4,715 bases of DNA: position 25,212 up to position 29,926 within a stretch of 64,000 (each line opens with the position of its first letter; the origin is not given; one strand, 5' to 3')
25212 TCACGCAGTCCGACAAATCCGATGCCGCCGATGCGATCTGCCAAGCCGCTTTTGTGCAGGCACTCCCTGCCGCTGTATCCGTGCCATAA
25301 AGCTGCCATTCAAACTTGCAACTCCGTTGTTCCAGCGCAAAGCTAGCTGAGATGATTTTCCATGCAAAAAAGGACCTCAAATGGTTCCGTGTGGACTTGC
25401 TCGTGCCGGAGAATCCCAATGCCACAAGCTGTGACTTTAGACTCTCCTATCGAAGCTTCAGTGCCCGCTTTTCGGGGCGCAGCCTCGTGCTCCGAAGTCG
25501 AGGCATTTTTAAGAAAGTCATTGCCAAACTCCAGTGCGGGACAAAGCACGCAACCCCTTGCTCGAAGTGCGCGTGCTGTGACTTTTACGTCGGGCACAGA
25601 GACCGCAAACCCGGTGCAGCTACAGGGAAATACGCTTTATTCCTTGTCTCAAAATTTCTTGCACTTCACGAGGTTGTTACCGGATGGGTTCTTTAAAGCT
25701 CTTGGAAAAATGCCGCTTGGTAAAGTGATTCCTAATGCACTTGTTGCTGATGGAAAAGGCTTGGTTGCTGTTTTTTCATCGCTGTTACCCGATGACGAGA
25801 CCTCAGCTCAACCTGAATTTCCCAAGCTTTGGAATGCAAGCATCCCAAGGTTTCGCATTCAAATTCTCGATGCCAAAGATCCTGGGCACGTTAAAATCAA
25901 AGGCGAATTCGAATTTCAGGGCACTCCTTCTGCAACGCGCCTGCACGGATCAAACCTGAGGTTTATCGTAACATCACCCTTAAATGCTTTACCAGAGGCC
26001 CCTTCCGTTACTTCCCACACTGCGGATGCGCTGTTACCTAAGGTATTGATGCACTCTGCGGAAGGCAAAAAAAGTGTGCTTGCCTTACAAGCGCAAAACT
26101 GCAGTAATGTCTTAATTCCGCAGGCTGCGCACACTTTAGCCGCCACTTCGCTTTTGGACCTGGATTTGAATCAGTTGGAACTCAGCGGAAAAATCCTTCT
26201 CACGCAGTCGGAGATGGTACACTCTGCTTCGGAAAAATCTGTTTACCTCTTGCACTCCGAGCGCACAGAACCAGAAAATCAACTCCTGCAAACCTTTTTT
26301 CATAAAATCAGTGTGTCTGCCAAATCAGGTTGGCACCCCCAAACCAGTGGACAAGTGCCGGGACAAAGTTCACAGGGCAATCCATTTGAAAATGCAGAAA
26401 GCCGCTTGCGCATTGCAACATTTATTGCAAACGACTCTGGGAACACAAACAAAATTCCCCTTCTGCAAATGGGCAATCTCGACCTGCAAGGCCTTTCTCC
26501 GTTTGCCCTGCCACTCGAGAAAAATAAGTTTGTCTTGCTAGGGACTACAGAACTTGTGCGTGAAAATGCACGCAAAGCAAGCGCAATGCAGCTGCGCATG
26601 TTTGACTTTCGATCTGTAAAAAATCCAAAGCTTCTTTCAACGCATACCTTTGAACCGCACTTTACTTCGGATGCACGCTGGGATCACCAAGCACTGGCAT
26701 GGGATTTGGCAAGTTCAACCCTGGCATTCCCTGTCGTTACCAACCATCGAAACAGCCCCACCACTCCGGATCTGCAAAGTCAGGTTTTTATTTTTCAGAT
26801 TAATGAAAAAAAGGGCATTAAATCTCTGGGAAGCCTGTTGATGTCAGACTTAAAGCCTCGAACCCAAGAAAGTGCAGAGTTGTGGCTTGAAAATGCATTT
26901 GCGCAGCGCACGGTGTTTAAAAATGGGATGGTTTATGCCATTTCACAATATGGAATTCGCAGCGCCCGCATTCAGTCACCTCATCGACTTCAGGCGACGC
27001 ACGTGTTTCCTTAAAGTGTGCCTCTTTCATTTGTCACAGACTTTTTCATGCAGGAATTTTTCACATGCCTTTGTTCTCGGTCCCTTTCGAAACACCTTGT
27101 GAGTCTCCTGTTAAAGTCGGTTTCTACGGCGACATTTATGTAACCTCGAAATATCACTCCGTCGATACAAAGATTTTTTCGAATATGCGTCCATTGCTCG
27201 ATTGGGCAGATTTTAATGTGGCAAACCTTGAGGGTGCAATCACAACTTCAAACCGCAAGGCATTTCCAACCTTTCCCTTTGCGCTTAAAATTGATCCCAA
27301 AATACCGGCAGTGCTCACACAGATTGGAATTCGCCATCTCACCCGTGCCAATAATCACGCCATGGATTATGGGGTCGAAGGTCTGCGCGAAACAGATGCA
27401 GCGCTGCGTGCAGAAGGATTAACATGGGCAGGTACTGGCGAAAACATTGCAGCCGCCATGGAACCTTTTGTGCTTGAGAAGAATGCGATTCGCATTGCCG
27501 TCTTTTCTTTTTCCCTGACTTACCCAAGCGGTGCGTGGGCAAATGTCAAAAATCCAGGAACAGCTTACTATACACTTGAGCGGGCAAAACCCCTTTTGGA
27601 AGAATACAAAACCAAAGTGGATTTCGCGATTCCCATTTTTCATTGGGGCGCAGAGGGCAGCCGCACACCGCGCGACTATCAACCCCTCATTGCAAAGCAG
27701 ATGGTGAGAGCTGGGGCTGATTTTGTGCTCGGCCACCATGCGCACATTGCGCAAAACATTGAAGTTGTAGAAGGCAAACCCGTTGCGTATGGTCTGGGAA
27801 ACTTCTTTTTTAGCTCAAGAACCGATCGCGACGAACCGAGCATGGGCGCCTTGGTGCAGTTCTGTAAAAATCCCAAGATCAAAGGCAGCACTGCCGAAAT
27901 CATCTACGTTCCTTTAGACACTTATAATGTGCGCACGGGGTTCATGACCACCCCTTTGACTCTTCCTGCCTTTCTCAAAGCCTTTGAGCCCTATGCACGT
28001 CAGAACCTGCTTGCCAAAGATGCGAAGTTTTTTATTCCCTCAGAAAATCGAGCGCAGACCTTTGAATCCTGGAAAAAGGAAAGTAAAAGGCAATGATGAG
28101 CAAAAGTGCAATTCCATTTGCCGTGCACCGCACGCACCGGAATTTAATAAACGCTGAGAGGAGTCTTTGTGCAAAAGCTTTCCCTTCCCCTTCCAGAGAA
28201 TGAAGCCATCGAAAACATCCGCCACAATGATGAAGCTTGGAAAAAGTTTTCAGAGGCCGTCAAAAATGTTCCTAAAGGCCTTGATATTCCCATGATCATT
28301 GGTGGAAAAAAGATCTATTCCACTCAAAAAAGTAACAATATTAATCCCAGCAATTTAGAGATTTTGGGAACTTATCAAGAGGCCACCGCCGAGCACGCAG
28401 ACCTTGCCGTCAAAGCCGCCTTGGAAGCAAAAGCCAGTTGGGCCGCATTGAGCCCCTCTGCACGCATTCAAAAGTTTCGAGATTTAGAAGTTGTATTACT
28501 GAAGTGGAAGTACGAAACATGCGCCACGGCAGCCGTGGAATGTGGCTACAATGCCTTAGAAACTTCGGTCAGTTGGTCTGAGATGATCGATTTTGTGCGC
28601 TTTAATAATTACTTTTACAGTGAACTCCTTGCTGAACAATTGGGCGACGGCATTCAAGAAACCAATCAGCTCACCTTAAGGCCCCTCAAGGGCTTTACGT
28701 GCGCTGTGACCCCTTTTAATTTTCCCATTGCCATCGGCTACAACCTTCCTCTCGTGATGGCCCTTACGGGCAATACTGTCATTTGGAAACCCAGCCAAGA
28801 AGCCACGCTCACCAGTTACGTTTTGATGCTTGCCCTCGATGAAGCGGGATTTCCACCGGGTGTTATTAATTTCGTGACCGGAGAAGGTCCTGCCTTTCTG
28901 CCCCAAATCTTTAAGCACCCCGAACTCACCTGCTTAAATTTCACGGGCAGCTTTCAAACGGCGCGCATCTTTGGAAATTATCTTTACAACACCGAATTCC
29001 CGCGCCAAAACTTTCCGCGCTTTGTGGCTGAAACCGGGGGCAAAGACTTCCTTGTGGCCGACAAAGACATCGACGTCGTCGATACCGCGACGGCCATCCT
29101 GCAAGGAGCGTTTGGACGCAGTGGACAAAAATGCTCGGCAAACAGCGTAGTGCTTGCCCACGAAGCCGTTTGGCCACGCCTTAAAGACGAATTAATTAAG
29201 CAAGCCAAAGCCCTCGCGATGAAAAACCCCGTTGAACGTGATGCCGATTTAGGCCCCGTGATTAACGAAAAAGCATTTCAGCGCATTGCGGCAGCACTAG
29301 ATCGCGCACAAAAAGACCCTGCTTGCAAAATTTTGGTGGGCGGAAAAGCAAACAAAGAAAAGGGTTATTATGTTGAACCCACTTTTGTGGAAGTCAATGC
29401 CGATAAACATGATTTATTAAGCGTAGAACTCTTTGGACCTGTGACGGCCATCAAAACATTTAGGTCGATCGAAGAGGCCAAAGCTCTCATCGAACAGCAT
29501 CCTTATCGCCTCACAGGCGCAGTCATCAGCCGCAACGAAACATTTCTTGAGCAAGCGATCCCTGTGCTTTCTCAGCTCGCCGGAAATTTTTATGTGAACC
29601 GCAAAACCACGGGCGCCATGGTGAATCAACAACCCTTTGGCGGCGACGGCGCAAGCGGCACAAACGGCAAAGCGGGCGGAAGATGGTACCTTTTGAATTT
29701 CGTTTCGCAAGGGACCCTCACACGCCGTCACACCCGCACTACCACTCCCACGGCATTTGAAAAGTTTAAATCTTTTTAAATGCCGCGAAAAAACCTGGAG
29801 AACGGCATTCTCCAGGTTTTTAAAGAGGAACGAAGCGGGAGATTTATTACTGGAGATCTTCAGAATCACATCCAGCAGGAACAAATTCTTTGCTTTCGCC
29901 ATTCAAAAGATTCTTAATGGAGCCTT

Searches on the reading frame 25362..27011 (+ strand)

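Call 49: search_protein_families(library=pfam, proteins=[window:25362-27011:+], max_evalue=0.00001)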
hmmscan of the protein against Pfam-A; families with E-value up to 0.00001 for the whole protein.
window:25362-27011:+ (550 aa): 1 family
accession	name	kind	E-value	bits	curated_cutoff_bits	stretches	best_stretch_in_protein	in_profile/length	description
PF09826.15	Beta_propel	-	3.9e-39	135.3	22.4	2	80-363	12-284/495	Beta propeller domain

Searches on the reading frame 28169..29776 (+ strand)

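Call 49: search_protein_families(library=pfam, proteins=[window:28169-29776:+], max_evalue=0.00001)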
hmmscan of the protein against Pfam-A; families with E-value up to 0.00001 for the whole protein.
window:28169-29776:+ (536 aa): 1 family
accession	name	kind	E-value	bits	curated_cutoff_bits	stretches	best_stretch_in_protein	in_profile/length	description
PF00171.27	Aldedh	-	9.4e-99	331.5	23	1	53-513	7-457/461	Aldehyde dehydrogenase family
